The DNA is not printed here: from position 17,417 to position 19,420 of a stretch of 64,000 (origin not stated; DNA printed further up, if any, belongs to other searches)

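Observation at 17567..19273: Single-polypeptide ABC-ATPase + DUF4435/Toprim-like nuclease: a merged PARIS (AriA-AriB)-like or solitary OLD-like defence gene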

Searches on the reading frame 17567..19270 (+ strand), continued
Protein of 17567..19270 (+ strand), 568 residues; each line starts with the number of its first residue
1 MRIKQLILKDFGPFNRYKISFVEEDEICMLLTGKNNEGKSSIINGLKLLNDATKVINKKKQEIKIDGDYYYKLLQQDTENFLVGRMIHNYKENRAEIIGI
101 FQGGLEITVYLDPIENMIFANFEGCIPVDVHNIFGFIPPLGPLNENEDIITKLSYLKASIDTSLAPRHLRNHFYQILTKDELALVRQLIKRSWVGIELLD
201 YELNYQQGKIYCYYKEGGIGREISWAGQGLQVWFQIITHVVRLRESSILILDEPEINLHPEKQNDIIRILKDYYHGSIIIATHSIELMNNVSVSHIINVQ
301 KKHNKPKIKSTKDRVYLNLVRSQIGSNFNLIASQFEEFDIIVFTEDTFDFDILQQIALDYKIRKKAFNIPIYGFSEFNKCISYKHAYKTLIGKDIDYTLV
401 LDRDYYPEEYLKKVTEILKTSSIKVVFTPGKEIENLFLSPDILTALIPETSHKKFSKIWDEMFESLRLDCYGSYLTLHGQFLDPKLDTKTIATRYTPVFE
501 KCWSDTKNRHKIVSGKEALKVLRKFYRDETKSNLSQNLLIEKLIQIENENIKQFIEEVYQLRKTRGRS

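Call 21: predict_structure(alignment_id=A1)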
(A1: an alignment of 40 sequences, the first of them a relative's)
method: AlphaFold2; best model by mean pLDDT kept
length: 568 residues; sequences in the alignment: 40
mean_pLDDT: 88.1   pTM: 0.69
mean pLDDT of the five models: 88.1, 86.8, 86.5, 86.3, 83.3
residues with pLDDT >= 90: 344; 70-90: 183; 50-70: 38; < 50: 3
segments of 3 or more residues with pLDDT < 50: 566-568
pLDDT, mean of each block of 10 residues (from residue 1): 94 94 84 82 94 92 92 87 89 94 95 94 93 89 87 85 82 93 95 92 92 92 92 93 92 82 85 89 75 78 83 60 64 71 92 94 89 86 80 85 91 92 93 94 93 95 95 92 80 92 93 95 95 93 90 93 61
secondary structure, 60 per line:
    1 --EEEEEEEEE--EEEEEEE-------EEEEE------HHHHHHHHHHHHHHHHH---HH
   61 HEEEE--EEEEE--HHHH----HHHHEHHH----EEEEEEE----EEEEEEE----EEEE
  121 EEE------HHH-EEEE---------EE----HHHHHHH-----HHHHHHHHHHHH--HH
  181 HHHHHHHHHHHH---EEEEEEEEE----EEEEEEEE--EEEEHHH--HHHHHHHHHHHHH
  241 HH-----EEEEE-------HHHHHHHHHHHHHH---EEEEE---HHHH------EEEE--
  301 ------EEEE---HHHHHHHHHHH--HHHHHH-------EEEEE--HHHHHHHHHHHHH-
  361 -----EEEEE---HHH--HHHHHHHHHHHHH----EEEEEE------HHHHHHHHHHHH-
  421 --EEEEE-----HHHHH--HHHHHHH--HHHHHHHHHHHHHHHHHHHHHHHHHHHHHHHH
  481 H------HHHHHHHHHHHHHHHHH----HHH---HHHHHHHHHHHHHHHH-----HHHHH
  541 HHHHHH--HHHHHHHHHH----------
elements in order: E3-11 E14-20 E28-32 H39-55 E62-65 E68-72 H75-78 H83-86 E95-101 E106-112 E117-123 E134-137 H153-159 H165-176 H179-192 E196-204 E209-216 E219-222 H228-242 E248-252 H260-273 E277-281 H285-288 E295-298 E307-310 H314-324 H327-332 E340-344 H347-359 E366-370 H379-391 E396-401 H408-419 E423-427 H433-437 H440-446 H449-481 H488-504 H515-530 H536-546 H549-558

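Call 25: fold_search(model_id=the predicted structure, library=pdb)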
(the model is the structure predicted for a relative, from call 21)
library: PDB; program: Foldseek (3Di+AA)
matches with E <= 10: 1225; with E <= 0.001: 692
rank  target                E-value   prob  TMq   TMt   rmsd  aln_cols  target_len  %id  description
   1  6p74                  8.6e-14  1.00  0.35  0.38  14.3       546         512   15  OLD nuclease from Thermus Scotoductus (released 2020-01-29)
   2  9nnb_D                2.7e-13  1.00  0.39  0.43  10.7       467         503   15  Cryo-EM structure of the Retron Ec78 complex, PtuA:PtuB:RT (4:2:1) (released 2025-10-08)
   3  4ncj_A                5.7e-13  1.00  0.35  0.60   7.0       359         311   14  Crystal Structure of Pyrococcus furiosis Rad50 R805E mutation with ADP Beryllium Flouride (released 2014-03-05)
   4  8u7i_A                8.3e-13  1.00  0.38  0.35  17.6       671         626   12  Structure of the phage immune evasion protein Gad1 bound to the Gabija GajAB complex (released 2023-11-22)
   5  9kk2_E                8.8e-13  1.00  0.33  0.36  13.9       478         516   14  Cryo-EM structure of the Retron-Eco7 complex (state 5) (released 2025-11-12)
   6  9kjx_C                1.2e-12  1.00  0.35  0.37  13.3       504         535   13  Cryo-EM structure of the Retron-Eco7 complex (state 1) (released 2025-11-12)
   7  9nnb_F                1.2e-12  1.00  0.35  0.38  11.8       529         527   13  Cryo-EM structure of the Retron Ec78 complex, PtuA:PtuB:RT (4:2:1) (released 2025-10-08)
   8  9kjy_E                1.4e-12  1.00  0.33  0.36  13.7       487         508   13  Cryo-EM structure of the Retron-Eco7 complex (state 2) (released 2025-11-12)
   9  9kjx_E                1.6e-12  1.00  0.33  0.36  14.3       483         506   13  Cryo-EM structure of the Retron-Eco7 complex (state 1) (released 2025-11-12)
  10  4ncj_B                1.8e-12  1.00  0.36  0.61   6.5       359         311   15  Crystal Structure of Pyrococcus furiosis Rad50 R805E mutation with ADP Beryllium Flouride (released 2014-03-05)
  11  9kjz_B                1.9e-12  1.00  0.36  0.38  13.1       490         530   13  Cryo-EM structure of the Retron-Eco7 complex (state 3) (released 2025-11-12)
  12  9kjz_C                2.3e-12  1.00  0.35  0.37  13.9       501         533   14  Cryo-EM structure of the Retron-Eco7 complex (state 3) (released 2025-11-12)
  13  9nnh_C                2.6e-12  1.00  0.39  0.40  14.6       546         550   13  Cryo-EM structure of the Retron Ec78 complex, PtuA:PtuB:RT (4:2:2) (released 2025-10-08)
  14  9kjx_B                3.1e-12  1.00  0.36  0.38  13.2       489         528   13  Cryo-EM structure of the Retron-Eco7 complex (state 1) (released 2025-11-12)
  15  9e91_A                4.0e-12  1.00  0.36  0.51   7.4       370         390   14  Ec83 Retron PtuA Dimer bound to ATP (released 2025-07-02)
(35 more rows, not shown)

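Call 39: find_related_loci(query=A1, collection=genome_contigs, flank=8000)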
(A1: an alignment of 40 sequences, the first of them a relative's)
Query A1 (568 aa) in genome_contigs; peptide patterns used: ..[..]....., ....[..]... (x = any residue, [..] = any of these).
358 stretches matched a pattern; 152 encode a relative of the query (tblastn E <= 1e-3); the best 80 are kept; 77 distinct loci.
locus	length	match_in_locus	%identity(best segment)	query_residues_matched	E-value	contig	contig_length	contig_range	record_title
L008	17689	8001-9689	68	1-564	0e+0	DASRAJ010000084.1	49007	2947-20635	MAG TPA_asm: Chitinophagales bacterium isolate SMAG_U11115 k141_3854300, whole genome shotgun sequence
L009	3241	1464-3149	59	1-563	0e+0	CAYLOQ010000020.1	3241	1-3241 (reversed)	MAG TPA_asm: Candidatus Woesearchaeota archaeon isolate binchicken_co85_6 genome assembly, contig: NODE_9653_length_3241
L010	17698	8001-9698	57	1-565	0e+0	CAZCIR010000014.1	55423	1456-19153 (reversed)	MAG TPA_asm: uncultured Pirellulales bacterium isolate binchicken_co34_225 genome assembly, contig: NODE_721_length_5542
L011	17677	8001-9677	58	1-559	0e+0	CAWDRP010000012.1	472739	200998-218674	MAG: uncultured Acidobacteriota bacterium isolate MFD04492.bin.1.1 genome assembly, contig: contig_47812, whole genome s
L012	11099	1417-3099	54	1-561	0e+0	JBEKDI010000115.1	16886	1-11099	MAG: Verrucomicrobiota bacterium isolate SPRUCE 17 SPRUCE_17_115, whole genome shotgun sequence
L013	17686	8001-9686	54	1-562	0e+0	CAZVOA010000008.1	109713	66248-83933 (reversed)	MAG TPA_asm: uncultured Pirellulales bacterium isolate SRP192927_co3_108 genome assembly, contig: NODE_216_length_109713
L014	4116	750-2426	55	1-561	0e+0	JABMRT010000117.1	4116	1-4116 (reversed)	MAG: candidate division KSB1 bacterium isolate bin.322 k141_3368381, whole genome shotgun sequence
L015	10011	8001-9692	55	1-567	0e+0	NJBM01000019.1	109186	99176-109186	MAG: Planctomycetes bacterium B3_Pla 80, whole genome shotgun sequence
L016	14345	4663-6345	51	1-562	0e+0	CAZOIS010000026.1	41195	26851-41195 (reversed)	MAG TPA_asm: uncultured Lentisphaeraceae bacterium isolate SRP220891_co1_81 genome assembly, contig: NODE_1834_length_41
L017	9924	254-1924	54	1-558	0e+0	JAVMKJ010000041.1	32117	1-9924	MAG: Candidatus Competibacter sp. isolate SCELSE-4-Com G12SPAdes_bin.027_0000000041, whole genome shotgun sequence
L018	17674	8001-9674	52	1-559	0e+0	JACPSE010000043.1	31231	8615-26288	MAG: Deltaproteobacteria bacterium isolate NC_groundwater_697_Ag_S-0.2um_55_12 S36_SO-2_scaffold_106128, whole genome sh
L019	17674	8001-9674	52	1-559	0e+0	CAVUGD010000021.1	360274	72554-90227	MAG: uncultured Verrucomicrobiae bacterium isolate MFD02581.bin.3.147 genome assembly, contig: contig_33271, whole genom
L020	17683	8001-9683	53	1-559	0e+0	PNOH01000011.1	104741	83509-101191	MAG: Odoribacter sp. isolate SW.3.41 SW_1000082_104741, whole genome shotgun sequence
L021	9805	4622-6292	52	1-559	0e+0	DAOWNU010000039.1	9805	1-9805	MAG TPA_asm: bacterium isolate CSMAG_3036 CSMAG_3036_k141_5347061_length_9805_cov_13.4209, whole genome shotgun sequence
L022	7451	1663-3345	51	1-561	0e+0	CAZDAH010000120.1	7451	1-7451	MAG TPA_asm: uncultured Ignavibacteria bacterium isolate binchicken_co395_172 genome assembly, contig: NODE_4349_length_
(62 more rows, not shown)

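Call 49: search_protein_families(library=pfam, alignment_id=A3, max_evalue=0.00001)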
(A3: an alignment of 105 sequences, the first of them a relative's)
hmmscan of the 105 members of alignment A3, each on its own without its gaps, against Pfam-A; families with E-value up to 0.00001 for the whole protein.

A. member 1, L008:146-1318:+ (391 aa): 3 families
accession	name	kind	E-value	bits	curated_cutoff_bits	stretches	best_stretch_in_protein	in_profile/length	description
PF11617.13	Cu-binding_MopE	-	3.3e-24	85.2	27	2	38-68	1-30/30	Putative metal-binding motif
PF18962.6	Por_Secre_tail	-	9.4e-13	48.7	27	1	311-390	1-75/75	Secretion system C-terminal sorting domain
PF19081.6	Ig_7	-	3.2e-08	34.2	27.3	0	145-214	5-82/84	Ig-like domain CHU_C associated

B. families by the number of members that match (of 105 scanned): 112 families (the first 25 are shown)
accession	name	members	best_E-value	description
PF09334.17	tRNA-synt_1g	2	3e-105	tRNA synthetases class I (M)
PF01406.26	tRNA-synt_1e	2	1.5e-98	tRNA synthetases class I (C) catalytic domain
PF17805.7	AsnC_trans_reg2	2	5.7e-50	AsnC-like ligand binding domain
PF00005.33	ABC_tran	2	2.5e-36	ABC transporter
PF01797.21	Y1_Tnp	2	3.2e-22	Transposase IS200 like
PF04055.27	Radical_SAM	2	2.8e-21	Radical SAM superfamily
PF22451.2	NirdL-like_HTH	2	1.7e-19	Siroheme decarboxylase NirDL-like HTH domain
PF13519.12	VWA_2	2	1e-12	von Willebrand factor type A domain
PF13304.12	AAA_21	2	9.8e-09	AAA domain, putative AbiEii toxin, Type IV TA system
PF00490.27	ALAD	1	2.7e-152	Delta-aminolevulinic acid dehydratase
PF00224.27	PK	1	4.8e-119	Pyruvate kinase, barrel domain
PF13292.11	DXP_synthase_N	1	9.1e-103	1-deoxy-D-xylulose-5-phosphate synthase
PF00266.25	Aminotran_5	1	5e-92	Aminotransferase class-V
PF00375.23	SDF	1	5.6e-91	Sodium:dicarboxylate symporter family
PF01026.27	TatD_DNase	1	2.1e-88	TatD related DNase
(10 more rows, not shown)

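Call 55: search_solved_structures(query=A4, max_evalue=1, show_alignments=0)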
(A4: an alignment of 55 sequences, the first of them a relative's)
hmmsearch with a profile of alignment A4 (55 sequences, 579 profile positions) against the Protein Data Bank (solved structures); distinct sequences matched with E-value up to 1: 251 (the best 60 are shown).
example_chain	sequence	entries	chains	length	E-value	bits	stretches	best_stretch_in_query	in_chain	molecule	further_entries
6p74_A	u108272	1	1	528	1.8e-20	76.3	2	250-410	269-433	Putative ATP-dependent endonuclease of the OLD family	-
8ee4_A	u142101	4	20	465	6.8e-19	71.1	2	1-45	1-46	PtuA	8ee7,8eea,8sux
8wy4_A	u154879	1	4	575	3.1e-17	65.6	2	254-362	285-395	Endonuclease GajA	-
8jq9_B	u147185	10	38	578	3.1e-17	65.6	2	254-362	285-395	Endonuclease GajA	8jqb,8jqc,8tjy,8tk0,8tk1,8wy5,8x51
8j4t_A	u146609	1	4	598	3.5e-17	65.4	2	254-362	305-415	Endonuclease GajA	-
8sm3_A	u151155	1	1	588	5.3e-17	64.9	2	254-362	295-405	Endonuclease GajA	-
8u7i_A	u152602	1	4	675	8.7e-17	64.1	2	254-362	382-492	Endonuclease GajA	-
9e8z_C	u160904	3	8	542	2e-15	59.6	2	3-56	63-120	Retron Ec83 probable ATPase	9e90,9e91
9n69_A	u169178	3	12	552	2.3e-14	56.1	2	3-81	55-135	AAA family ATPase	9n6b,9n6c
9kjx_B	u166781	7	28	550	2.6e-12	49.4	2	250-300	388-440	AAA family ATPase | Retron I-A effector PtuA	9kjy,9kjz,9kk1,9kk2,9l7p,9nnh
9vh1_D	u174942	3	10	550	2.8e-12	49.3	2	250-320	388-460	Retron Ec78 probable ATPase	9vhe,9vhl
9o4a_A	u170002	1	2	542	3.1e-12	49.1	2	3-56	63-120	Retron Ec83 probable ATPase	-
9vkz_A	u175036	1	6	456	3.4e-12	49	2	3-42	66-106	Retron Ec78 probable ATPase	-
22bu_B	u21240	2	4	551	6.8e-12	48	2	249-309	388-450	AAA family ATPase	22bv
8ux9_B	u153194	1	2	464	1.2e-11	47.2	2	240-293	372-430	AriA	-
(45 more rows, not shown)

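Call 56: search_solved_structures(query=A4, max_evalue=1e-16, show_alignments=2)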
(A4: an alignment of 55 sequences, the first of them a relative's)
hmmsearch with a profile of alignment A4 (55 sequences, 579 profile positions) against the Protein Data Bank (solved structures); distinct sequences matched with E-value up to 1e-16: 7.
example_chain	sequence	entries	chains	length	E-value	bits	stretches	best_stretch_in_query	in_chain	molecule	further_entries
6p74_A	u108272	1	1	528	1.8e-20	76.3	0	250-410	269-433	Putative ATP-dependent endonuclease of the OLD family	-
8ee4_A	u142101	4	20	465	6.8e-19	71.1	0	1-45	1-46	PtuA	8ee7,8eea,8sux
8wy4_A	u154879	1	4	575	3.1e-17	65.6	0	254-362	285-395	Endonuclease GajA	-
8jq9_B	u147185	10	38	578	3.1e-17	65.6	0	254-362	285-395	Endonuclease GajA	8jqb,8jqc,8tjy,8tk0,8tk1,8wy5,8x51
8j4t_A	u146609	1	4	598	3.5e-17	65.4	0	254-362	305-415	Endonuclease GajA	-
8sm3_A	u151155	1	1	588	5.3e-17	64.9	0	254-362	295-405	Endonuclease GajA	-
8u7i_A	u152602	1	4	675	8.7e-17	64.1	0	254-362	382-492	Endonuclease GajA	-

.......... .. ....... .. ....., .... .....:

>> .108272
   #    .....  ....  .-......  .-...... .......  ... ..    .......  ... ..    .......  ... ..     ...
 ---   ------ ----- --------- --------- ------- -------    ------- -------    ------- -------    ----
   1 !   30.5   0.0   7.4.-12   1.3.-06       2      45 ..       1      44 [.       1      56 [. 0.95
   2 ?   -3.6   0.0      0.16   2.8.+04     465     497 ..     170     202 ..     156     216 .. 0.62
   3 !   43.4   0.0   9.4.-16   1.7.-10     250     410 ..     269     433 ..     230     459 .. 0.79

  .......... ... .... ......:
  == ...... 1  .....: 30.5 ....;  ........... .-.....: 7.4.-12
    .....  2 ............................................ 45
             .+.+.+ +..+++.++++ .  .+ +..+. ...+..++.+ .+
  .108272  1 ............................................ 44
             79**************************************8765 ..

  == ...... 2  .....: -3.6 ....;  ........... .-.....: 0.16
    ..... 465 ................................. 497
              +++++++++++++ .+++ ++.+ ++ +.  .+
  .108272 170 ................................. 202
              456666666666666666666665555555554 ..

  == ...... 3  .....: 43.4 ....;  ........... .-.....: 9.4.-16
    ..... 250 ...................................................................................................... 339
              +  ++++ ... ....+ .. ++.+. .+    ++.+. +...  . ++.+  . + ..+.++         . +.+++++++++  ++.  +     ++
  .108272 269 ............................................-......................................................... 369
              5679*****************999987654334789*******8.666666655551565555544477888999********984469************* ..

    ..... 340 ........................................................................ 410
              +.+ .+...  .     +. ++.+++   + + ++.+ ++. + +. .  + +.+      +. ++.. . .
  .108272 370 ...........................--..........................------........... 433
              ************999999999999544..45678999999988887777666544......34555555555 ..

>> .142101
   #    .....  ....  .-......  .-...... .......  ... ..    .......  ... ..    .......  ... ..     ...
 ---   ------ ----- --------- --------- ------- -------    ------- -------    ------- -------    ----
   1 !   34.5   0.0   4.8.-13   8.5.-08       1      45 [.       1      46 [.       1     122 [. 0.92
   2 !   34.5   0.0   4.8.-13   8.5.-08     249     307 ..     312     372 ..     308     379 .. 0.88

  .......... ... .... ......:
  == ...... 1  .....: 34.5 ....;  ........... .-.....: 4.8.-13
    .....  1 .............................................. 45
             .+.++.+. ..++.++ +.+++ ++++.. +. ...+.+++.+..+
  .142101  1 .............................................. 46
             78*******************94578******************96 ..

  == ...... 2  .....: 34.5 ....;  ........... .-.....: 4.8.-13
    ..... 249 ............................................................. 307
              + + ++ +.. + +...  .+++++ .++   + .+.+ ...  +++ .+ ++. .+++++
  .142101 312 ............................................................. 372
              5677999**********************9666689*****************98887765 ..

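Call 72: search_protein_families(library=padloc, alignment_id=A3, max_evalue=1e-10)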
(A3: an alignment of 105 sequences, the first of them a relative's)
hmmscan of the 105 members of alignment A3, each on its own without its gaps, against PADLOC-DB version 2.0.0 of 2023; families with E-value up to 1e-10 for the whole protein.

A. member 1, L008:146-1318:+ (391 aa): 0 families

B. families by the number of members that match (of 105 scanned): 34 families (the first 25 are shown)
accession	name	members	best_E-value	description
PDLC04135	mad3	2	1e-28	mads_3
PDLC02903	pVip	2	3.5e-21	Viperins not associated with kinases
PDLC02904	pVip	2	2.5e-20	Viperins associated with kinases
PDLC02657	DndA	1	7e-158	DndA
PDLC02759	SspA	1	2e-157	SspA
PDLC03963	SoFic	1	1.2e-118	-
PDLC02215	QatD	1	6.6e-29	-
PDLC03928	PsyrT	1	2.2e-28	-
PDLC02861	DpdF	1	7.5e-23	DpdF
PDLC03960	SngC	1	1.2e-22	-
PDLC02503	BrxHI|BrxHII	1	2.8e-21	BrxHI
PDLC04134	mad2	1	3.3e-20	mads_2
PDLC02864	DpdF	1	5e-18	DpdF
PDLC04966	PDC-S24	1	1.9e-17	-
PDLC04836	PDC-S04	1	1.9e-17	-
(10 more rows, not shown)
